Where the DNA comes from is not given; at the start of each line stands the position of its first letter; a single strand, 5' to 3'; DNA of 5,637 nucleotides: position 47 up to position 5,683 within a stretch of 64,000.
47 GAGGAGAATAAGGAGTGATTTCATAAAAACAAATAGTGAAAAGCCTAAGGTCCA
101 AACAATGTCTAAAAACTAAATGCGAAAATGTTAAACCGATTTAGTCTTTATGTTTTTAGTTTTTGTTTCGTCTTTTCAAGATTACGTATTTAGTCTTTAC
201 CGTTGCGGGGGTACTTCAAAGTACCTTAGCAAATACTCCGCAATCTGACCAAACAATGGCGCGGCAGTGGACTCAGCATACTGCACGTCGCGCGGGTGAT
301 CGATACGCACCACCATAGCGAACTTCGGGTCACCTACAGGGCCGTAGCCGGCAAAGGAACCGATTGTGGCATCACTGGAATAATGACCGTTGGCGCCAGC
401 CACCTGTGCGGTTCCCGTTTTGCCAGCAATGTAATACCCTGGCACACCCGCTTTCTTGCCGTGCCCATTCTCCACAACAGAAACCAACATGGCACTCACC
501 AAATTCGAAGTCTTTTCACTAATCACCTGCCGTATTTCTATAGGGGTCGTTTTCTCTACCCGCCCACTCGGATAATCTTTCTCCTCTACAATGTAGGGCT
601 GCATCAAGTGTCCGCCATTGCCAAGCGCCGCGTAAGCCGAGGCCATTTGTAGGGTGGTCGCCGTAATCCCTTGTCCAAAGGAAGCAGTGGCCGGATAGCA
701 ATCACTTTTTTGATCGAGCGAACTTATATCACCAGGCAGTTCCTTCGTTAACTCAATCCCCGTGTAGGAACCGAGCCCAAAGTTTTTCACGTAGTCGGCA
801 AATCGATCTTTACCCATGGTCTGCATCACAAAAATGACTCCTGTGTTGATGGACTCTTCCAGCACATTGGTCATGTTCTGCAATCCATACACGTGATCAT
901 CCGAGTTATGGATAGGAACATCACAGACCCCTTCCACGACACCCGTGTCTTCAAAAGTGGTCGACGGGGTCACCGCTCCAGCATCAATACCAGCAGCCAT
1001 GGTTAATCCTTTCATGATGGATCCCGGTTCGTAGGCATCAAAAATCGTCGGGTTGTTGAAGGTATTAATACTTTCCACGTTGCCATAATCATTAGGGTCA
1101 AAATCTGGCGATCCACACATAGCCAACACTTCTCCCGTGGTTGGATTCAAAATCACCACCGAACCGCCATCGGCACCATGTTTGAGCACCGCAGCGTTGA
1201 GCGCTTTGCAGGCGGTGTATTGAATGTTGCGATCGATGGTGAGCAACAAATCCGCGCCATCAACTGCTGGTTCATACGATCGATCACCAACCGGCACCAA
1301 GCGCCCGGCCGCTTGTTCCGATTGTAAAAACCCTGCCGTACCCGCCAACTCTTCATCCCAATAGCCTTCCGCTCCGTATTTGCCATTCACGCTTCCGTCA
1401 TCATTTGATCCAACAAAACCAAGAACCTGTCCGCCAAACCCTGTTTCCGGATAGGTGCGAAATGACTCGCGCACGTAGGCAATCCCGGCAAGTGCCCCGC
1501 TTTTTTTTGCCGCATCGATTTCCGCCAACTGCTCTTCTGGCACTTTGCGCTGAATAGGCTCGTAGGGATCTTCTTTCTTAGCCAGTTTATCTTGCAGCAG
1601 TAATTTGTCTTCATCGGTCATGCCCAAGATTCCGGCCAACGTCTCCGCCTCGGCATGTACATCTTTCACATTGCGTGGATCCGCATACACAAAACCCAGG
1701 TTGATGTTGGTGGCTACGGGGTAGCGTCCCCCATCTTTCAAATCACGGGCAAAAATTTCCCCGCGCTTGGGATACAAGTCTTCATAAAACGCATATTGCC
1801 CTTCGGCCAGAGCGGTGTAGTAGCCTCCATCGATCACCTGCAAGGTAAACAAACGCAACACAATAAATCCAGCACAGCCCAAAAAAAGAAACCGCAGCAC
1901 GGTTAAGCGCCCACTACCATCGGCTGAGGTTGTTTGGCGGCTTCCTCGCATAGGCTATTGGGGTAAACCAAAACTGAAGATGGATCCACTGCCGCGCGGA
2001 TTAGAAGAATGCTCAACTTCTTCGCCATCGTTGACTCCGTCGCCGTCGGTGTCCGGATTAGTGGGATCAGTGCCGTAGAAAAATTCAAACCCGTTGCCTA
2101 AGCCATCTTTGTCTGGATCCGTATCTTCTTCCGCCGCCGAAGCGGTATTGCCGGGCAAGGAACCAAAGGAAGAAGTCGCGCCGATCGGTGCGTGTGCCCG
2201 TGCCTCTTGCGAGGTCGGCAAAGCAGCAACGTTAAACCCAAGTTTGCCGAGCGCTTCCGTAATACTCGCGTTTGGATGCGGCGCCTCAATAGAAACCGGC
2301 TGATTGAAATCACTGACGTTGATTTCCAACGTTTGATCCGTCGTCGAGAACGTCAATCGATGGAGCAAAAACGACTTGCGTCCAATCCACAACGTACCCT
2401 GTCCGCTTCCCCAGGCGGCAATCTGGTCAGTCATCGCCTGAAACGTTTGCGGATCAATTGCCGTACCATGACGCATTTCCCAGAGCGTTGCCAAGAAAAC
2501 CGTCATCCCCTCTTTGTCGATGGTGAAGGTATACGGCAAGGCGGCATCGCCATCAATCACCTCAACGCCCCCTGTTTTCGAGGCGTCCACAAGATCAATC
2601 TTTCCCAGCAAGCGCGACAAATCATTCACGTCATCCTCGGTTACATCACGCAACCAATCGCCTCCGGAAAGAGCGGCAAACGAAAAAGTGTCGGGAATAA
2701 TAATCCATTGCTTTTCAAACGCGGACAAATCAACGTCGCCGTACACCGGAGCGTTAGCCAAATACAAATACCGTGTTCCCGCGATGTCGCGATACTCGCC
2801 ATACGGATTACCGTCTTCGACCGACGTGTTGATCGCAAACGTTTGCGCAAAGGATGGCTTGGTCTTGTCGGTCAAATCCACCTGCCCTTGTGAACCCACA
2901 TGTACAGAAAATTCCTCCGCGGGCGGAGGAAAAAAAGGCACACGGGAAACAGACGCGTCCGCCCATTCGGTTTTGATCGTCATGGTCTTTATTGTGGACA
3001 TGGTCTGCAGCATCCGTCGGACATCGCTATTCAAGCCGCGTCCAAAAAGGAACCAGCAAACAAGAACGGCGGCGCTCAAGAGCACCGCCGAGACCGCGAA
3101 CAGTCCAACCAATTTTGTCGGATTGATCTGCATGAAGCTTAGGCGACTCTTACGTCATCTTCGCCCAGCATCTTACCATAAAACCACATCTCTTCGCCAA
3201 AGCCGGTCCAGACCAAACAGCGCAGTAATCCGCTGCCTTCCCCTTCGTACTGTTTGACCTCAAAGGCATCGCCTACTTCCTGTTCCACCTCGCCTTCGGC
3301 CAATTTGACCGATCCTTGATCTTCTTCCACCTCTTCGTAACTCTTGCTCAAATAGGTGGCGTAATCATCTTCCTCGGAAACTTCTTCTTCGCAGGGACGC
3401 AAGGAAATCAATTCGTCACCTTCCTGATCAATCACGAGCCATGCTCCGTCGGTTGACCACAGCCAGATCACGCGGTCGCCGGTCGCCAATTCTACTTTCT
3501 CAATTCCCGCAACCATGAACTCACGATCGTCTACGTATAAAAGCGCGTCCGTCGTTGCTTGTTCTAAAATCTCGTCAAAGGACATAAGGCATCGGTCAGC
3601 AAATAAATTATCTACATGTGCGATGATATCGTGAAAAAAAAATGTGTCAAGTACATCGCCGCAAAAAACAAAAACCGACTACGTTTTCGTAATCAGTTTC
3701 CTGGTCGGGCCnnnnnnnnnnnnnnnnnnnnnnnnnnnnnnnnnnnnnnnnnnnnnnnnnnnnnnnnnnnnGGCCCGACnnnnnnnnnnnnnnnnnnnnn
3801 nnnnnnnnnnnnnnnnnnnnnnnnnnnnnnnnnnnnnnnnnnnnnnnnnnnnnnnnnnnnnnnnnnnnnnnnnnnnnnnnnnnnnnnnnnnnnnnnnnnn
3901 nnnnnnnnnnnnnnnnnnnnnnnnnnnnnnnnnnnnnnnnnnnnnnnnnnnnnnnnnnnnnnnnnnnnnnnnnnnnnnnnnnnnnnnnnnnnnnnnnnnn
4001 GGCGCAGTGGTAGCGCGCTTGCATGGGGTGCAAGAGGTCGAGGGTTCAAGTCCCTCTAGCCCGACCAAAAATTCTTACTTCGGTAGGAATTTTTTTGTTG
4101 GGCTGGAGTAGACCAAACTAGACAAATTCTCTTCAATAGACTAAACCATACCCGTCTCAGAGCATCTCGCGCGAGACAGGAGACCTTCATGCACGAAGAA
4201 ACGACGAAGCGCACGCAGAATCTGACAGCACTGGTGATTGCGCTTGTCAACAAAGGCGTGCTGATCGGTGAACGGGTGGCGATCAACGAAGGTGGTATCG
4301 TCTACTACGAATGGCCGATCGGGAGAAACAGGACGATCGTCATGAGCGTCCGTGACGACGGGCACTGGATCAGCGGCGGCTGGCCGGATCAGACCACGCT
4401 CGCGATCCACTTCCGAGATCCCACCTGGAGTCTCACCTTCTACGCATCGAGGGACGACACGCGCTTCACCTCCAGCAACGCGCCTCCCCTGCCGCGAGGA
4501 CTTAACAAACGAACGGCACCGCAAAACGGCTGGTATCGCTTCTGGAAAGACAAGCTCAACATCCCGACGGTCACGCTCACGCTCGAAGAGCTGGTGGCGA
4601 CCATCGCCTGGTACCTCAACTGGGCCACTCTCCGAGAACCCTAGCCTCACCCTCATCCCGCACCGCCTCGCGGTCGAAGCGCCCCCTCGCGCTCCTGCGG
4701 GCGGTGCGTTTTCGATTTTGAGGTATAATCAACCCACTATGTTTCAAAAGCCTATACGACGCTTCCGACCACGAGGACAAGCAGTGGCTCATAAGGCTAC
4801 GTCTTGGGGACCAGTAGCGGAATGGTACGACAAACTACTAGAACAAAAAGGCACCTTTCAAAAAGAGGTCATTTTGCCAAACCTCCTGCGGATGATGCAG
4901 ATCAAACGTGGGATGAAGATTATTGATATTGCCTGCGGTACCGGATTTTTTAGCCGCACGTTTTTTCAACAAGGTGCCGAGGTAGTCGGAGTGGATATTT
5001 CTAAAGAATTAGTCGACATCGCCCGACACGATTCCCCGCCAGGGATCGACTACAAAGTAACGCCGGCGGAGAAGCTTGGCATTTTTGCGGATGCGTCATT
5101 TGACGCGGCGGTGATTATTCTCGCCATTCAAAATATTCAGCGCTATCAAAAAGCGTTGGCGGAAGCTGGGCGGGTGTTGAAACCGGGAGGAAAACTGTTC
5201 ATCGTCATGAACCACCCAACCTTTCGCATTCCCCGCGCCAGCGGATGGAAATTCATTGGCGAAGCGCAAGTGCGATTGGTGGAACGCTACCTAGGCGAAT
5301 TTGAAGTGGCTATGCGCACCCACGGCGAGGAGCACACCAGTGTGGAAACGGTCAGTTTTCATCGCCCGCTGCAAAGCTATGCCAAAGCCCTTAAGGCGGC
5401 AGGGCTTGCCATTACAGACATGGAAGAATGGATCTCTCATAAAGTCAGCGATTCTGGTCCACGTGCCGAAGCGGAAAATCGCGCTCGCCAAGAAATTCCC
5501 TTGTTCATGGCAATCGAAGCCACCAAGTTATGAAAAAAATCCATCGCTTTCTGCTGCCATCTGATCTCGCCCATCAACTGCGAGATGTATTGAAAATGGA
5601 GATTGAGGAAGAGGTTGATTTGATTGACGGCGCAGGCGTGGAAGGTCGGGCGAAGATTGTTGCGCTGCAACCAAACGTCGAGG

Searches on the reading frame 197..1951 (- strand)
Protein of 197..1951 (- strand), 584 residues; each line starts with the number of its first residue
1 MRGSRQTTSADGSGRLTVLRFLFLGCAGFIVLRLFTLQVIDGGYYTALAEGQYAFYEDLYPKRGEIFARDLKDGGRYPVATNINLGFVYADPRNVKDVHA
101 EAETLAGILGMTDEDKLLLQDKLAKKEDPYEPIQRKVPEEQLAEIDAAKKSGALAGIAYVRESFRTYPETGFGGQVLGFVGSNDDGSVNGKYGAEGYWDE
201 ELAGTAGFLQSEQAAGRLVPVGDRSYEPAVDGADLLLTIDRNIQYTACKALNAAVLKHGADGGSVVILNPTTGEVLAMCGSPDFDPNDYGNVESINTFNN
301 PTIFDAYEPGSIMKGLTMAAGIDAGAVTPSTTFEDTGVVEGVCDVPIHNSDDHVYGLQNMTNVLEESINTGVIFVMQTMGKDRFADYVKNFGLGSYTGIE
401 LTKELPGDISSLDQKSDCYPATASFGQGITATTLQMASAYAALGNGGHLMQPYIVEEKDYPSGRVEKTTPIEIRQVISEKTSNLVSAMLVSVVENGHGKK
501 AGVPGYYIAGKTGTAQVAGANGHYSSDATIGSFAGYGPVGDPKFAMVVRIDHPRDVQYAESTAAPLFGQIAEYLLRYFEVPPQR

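Call 39: search_protein_families(library=pfam, proteins=[window:197-1951:-], max_evalue=0.01)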
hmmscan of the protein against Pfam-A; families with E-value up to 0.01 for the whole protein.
window:197-1951:- (584 aa): 2 families
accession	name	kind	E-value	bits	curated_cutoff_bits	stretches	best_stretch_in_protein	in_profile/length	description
PF00905.27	Transpeptidase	-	7.1e-74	249.1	22.1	1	263-571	1-298/299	Penicillin binding protein transpeptidase domain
PF03717.20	PBP_dimer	-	1e-12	49.3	24.4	1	60-214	3-170/180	Penicillin-binding Protein dimerisation domain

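Call 62: find_encoding_contigs(protein=window:197-1951:-, flank=10000, max_places=4)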
Protein window:197-1951:- (584 aa): no gene with exactly this product is on record in the collection.

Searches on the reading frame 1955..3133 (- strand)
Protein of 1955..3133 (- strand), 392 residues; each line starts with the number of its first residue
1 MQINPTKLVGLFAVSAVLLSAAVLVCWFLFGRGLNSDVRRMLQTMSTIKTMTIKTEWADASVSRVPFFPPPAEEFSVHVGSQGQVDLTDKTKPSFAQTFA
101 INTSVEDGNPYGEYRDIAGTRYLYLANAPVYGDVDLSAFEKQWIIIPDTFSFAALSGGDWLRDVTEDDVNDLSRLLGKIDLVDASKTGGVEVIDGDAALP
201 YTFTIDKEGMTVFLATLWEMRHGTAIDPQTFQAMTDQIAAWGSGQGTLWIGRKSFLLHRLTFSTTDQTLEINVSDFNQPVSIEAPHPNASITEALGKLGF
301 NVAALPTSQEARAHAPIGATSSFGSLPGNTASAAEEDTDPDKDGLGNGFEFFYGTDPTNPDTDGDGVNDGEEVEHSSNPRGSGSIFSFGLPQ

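Call 39: search_protein_families(library=pfam, proteins=[window:1955-3133:-], max_evalue=0.01)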
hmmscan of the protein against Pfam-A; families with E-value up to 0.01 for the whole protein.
window:1955-3133:- (392 aa): 1 family
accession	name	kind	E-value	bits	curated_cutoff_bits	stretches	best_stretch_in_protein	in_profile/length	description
PF18884.5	TSP3_bac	-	3.3e-08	33.7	25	1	361-379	1-19/22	Bacterial TSP3 repeat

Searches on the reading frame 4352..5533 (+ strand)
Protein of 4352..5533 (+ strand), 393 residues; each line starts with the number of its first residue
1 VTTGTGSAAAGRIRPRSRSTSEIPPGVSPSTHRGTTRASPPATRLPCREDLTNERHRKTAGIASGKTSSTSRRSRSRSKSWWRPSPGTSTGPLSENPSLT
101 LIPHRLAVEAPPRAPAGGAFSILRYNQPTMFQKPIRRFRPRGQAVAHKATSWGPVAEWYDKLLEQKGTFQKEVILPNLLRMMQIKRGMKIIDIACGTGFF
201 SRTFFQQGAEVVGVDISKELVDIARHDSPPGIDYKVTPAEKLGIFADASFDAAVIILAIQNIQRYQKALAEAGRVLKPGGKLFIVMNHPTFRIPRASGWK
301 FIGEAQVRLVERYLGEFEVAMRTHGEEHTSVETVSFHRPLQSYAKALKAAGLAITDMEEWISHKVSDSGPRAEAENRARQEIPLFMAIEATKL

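Call 39: search_protein_families(library=pfam, proteins=[window:4352-5533:+], max_evalue=0.01)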
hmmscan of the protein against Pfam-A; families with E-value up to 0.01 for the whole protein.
window:4352-5533:+ (393 aa): 13 families
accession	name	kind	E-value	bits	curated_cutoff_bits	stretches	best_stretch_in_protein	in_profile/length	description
PF08241.18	Methyltransf_11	-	2.4e-22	79.8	21.2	1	192-284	2-95/95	Methyltransferase domain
PF13649.12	Methyltransf_25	-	4e-18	66.3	27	1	190-280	1-97/97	Methyltransferase domain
PF01209.24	Ubie_methyltran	-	6.3e-15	55.6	20.1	1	178-285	39-152/233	ubiE/COQ5 methyltransferase family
PF13847.12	Methyltransf_31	-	9.1e-14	51.8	27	1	184-284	1-109/145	Methyltransferase domain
PF13489.12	Methyltransf_23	-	2.4e-13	50.6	27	1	171-354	6-161/164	Methyltransferase domain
PF08242.18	Methyltransf_12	-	3.2e-12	47.5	30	1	191-282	1-98/98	Methyltransferase domain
PF05175.20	MTS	-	1.2e-06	28.7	23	1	178-288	23-142/170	Methyltransferase small domain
PF02353.26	CMAS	-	1.6e-05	24.8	27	1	178-283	54-163/273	Mycolic acid cyclopropane synthetase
PF01135.25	PCMT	-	9e-05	22.8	20.3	1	176-278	63-172/210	Protein-L-isoaspartate(D-aspartate) O-methyltransferase (PCMT)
PF07021.18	MetW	-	0.00046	20.3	21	1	183-276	10-102/193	Methionine biosynthesis protein MetW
PF01728.25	FtsJ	-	0.0014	19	24.1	1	178-219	12-56/181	FtsJ-like methyltransferase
PF05724.17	TPMT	-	0.0025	18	26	0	157-232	5-85/218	Thiopurine S-methyltransferase (TPMT)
PF20922.3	Anamorsin_N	-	0.0083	16.3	27.1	0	245-284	47-87/163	Anamorsin, N-terminal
